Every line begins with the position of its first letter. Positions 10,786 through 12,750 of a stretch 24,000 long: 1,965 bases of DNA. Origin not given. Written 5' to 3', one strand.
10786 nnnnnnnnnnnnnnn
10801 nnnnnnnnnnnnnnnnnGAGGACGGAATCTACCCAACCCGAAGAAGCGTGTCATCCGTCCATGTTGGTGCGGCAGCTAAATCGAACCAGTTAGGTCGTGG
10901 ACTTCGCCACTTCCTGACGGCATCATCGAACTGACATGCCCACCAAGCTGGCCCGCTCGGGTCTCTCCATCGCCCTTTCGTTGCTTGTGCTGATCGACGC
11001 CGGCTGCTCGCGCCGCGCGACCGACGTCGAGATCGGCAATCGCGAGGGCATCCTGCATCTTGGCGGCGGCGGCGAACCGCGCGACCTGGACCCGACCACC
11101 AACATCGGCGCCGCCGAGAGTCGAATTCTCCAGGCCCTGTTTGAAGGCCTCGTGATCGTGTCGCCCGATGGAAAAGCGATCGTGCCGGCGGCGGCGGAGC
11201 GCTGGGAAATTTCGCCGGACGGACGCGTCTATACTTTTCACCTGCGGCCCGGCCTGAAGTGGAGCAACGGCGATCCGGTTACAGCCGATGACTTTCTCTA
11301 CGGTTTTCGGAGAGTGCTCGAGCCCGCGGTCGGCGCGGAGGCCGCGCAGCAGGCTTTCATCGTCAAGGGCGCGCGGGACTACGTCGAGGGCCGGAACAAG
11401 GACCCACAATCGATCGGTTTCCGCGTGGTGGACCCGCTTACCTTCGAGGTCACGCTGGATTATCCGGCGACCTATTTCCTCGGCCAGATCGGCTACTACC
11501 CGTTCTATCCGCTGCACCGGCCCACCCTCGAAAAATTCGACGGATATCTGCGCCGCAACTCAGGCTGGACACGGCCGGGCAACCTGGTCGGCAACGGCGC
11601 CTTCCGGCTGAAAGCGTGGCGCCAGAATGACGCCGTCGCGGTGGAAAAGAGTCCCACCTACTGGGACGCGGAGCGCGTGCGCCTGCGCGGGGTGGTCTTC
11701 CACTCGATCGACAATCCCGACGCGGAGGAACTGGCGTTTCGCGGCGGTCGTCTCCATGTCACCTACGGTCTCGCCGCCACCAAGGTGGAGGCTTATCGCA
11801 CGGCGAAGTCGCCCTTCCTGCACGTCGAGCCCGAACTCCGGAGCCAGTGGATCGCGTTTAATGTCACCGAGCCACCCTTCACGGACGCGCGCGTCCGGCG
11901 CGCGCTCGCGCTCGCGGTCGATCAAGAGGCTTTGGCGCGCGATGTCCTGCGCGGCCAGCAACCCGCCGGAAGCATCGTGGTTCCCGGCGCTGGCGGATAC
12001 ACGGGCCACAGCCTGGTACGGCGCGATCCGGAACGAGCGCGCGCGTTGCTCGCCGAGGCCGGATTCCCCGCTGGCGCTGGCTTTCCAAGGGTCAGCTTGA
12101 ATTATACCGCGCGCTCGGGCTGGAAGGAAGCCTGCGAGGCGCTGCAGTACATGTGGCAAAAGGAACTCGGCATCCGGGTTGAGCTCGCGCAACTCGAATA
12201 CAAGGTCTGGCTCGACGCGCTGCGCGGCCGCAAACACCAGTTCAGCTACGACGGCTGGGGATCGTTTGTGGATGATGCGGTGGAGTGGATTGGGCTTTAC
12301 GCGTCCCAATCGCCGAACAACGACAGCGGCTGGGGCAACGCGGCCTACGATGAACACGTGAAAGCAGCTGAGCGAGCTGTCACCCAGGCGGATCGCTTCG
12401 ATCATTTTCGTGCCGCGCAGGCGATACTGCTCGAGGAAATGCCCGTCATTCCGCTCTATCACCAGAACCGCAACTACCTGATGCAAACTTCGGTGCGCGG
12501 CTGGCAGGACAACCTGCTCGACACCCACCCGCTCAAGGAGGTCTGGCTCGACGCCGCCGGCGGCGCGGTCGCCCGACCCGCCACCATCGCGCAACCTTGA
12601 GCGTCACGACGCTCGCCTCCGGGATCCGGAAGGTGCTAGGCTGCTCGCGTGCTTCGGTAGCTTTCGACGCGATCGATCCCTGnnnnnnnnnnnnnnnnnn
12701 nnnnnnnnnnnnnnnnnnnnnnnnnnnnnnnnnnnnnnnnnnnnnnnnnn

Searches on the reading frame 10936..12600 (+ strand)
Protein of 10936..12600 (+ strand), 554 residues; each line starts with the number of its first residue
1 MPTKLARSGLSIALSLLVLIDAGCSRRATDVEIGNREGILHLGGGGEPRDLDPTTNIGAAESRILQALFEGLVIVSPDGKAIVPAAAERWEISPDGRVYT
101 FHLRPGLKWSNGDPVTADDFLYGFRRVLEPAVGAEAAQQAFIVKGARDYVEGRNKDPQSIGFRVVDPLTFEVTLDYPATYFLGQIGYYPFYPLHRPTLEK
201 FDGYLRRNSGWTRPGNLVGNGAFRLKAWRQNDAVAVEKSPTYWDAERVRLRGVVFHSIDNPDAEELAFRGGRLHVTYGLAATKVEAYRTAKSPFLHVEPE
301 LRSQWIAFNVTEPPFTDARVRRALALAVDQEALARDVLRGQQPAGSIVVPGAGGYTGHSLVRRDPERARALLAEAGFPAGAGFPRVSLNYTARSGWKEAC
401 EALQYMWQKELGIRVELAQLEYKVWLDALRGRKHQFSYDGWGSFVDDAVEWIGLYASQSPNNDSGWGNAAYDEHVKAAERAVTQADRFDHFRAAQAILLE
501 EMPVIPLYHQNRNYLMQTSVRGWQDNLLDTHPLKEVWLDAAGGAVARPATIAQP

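Call 3: search_protein_families(library=pfam, proteins=[window:10936-12600:+])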
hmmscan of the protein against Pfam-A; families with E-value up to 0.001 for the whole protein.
window:10936-12600:+ (554 aa): 1 family
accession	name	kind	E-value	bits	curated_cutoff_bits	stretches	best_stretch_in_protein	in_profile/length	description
PF00496.27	SBP_bac_5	-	6.8e-83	279.2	32.4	1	82-462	2-367/368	Bacterial extracellular solute-binding proteins, family 5 Middle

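Call 4: search_protein_families(library=ncbifam, proteins=[window:10936-12600:+])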
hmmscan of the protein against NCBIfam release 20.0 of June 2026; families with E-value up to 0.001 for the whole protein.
window:10936-12600:+ (554 aa): 11 families
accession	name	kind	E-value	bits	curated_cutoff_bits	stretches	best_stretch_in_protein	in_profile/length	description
NF011684.0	PRK15104.1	equivalog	2.9e-77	260.6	947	1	21-525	23-526/543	oligopeptide ABC transporter substrate-binding protein OppA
NF007287.0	PRK09755.1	equivalog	4.8e-74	250.1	1098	1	46-523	41-516/535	ABC transporter substrate-binding protein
NF045467.1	Opp4A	equivalog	6.2e-36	123.8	650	1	57-535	55-553/556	oligopeptide ABC transporter substrate-binding protein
NF043070.1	DppA_dipep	equivalog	4.6e-34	117.9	1005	1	65-538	57-534/535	dipeptide ABC transporter periplasmic-binding protein DppA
TIGR02294.1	nickel_nikA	equivalog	1e-28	100.1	393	2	216-511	161-474/501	nickel ABC transporter substrate-binding protein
NF011689.0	PRK15109.1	equivalog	3.8e-28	98.5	560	1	67-521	64-521/547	ABC transporter substrate-binding protein SapA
NF011942.0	PRK15413.1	equivalog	7e-28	97.6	594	1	51-508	41-481/512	glutathione ABC transporter substrate-binding protein GsiB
NF045468.1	Opp5A_nikA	equivalog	3.1e-21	75.4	600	1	218-379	159-320/488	nickel ABC transporter substrate-binding protein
TIGR04028.1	SBP_KPN_01854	hypoth_equivalog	1.1e-15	57.2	468.5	2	305-382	257-336/509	TIGR04028 family ABC transporter substrate-binding protein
NF047575.1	opine_bind_CntA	exception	1.2e-14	53.8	800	1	13-118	11-113/535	staphylopine-dependent metal ABC transporter substrate-binding lipoprotein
NF043077.1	MMSYN1_0169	equivalog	3.1e-08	32.6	650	0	53-138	53-145/896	oligopeptide ABC transporter substrate-binding protein OppA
